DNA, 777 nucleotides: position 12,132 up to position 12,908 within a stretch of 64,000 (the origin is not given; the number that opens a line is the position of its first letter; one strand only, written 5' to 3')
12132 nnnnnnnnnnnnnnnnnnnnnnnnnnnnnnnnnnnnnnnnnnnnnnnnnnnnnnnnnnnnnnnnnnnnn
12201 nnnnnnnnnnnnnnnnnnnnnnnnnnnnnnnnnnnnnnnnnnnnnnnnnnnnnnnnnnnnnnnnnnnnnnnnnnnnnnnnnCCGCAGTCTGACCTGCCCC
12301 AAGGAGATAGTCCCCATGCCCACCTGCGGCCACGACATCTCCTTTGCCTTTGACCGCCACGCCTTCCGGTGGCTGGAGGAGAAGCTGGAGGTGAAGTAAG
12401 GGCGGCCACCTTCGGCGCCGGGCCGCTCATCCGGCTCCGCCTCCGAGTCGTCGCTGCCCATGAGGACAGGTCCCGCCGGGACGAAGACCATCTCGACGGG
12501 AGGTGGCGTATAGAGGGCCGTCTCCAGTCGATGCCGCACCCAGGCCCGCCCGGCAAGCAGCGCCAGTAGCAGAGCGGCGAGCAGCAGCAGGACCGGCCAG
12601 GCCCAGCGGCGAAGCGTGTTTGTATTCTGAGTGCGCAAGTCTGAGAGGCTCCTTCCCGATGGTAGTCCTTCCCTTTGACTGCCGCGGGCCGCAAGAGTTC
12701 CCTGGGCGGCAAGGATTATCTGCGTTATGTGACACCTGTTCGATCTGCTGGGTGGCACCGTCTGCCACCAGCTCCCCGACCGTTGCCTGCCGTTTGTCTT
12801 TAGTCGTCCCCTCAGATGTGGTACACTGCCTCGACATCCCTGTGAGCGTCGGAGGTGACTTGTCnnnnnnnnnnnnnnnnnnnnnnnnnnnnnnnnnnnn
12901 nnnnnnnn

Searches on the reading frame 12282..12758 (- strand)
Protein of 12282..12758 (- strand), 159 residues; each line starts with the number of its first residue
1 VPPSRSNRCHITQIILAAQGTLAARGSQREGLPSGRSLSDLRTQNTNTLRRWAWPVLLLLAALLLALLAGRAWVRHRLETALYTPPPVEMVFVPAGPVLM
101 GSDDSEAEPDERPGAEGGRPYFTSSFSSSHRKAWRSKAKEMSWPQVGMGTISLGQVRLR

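Call 94: search_protein_families(library=pfam, proteins=[window:12282-12758:-], max_evalue=0.01)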
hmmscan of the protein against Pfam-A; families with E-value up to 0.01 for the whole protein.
window:12282-12758:- (159 aa): 0 families

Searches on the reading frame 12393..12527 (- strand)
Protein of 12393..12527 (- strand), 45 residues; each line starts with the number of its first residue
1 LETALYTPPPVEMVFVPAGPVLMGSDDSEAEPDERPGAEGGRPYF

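Call 96: search_solved_structures(query=window:12393-12527:-, max_evalue=10, show_alignments=2)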
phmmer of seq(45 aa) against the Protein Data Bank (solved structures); distinct sequences matched with E-value up to 10: 1.
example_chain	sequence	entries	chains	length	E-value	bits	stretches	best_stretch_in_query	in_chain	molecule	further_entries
5hha_A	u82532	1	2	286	2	12.2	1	12-36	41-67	PvdO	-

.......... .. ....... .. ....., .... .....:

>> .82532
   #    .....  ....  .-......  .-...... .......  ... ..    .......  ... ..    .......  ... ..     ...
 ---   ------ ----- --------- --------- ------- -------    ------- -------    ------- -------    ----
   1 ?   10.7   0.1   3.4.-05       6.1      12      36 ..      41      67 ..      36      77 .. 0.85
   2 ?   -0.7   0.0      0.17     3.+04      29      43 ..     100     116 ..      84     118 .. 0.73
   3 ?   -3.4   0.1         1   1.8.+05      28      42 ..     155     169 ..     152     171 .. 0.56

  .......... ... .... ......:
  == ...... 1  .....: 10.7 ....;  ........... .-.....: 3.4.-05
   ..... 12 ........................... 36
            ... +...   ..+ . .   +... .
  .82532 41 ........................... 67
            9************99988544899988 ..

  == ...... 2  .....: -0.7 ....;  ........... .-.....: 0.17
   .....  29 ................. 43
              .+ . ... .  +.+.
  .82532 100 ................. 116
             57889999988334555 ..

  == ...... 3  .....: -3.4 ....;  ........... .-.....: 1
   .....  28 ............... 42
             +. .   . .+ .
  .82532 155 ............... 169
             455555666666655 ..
